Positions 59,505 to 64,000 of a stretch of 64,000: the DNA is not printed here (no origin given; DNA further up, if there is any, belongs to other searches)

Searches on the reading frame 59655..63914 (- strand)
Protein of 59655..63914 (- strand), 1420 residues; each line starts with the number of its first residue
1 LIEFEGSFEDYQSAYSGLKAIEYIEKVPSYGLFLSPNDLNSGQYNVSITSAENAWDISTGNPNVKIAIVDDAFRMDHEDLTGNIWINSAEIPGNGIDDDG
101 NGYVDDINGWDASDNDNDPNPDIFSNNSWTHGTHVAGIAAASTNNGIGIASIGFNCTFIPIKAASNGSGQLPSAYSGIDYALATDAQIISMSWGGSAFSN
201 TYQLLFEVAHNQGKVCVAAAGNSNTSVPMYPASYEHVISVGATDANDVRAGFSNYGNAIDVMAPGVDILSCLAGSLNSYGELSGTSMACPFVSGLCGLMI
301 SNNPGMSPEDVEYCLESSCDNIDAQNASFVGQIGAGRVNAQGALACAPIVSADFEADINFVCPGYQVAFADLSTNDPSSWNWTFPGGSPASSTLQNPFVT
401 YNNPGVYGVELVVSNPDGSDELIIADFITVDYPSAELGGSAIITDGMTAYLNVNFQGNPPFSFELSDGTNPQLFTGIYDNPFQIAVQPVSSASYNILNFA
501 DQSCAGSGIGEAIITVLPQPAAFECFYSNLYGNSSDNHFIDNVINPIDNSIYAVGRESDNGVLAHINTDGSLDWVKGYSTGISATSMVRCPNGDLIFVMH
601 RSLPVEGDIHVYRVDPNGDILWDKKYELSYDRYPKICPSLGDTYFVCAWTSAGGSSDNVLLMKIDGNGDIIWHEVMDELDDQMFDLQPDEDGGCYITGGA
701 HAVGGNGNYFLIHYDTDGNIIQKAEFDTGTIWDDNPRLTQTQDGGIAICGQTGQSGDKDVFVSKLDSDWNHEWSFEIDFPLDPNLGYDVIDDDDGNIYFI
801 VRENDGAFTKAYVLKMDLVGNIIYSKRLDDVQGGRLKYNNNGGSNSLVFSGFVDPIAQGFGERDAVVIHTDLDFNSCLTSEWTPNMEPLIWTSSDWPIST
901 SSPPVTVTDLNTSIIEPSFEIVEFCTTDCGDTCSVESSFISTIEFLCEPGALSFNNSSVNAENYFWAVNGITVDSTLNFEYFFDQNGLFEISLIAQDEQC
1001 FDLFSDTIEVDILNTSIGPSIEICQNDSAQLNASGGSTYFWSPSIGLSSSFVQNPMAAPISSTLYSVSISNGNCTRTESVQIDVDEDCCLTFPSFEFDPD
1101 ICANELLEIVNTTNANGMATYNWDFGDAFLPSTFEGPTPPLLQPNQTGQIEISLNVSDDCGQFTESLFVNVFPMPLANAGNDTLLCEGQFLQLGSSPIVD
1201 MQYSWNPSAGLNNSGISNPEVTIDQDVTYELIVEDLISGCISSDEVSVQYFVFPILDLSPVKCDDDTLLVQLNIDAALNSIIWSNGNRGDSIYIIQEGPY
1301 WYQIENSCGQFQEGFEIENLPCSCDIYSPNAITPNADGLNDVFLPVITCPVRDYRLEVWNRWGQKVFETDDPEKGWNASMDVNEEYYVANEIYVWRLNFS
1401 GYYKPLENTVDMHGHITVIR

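Call 51: search_protein_families(library=pfam, proteins=[window:59655-63914:-], max_evalue=0.0001)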
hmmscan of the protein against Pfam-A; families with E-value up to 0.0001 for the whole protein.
window:59655-63914:- (1420 aa): 4 families
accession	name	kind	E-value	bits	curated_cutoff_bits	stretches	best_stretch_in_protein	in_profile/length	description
PF00082.27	Peptidase_S8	-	5.4e-47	160.9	21.8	1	63-322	3-276/288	Subtilase family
PF18911.6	PKD_4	-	4.4e-17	62.4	27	1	364-421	17-76/85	PKD domain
PF00801.26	PKD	-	1.2e-13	51.2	23.5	1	359-421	9-73/80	PKD domain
PF13585.12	CHU_C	-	1.1e-11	45.1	27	1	1328-1399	3-72/86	CHU_C Type IX secretion signal domain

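Call 84: search_protein_families(library=ncbifam, proteins=[window:59655-63914:-], max_evalue=0.00001)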
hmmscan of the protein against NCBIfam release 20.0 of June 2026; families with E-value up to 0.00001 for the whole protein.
window:59655-63914:- (1420 aa): 7 families
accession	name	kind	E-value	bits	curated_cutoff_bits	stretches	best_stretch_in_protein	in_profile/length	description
NF033595.1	denti_PrtP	equivalog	2.7e-36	125.4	300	1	168-343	321-501/606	dentilisin complex serine proteinase subunit PrtP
TIGR03921.1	T7SS_mycosin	equivalog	3.5e-30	105.3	278.75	1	124-347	50-288/353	type VII secretion-associated serine protease mycosin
TIGR03895.1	protease_PatA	subfamily_domain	7.5e-17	61.3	421.05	1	131-345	1-226/606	PatA/PatG family cyanobactin maturation protease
NF049966.1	QH_SP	equivalog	8.5e-12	44.9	165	1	175-319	77-211/219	subtilisin-like serine protease QhpE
NF040809.1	germ_prot_CspBA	exception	6.3e-08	30.7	1250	1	231-300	399-473/1099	bifunctional germination protease/germinant receptor pseudoprotease CspBA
NF047494.1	Lepto_SBBP_lipo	equivalog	5.3e-07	28.7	400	0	749-806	391-448/466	SBBP repeat beta-propeller lipoprotein, LipL53 family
TIGR04131.1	Bac_Flav_CTERM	domain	1e-06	28.7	35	1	1328-1381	3-56/85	T9SS type B sorting domain-containing protein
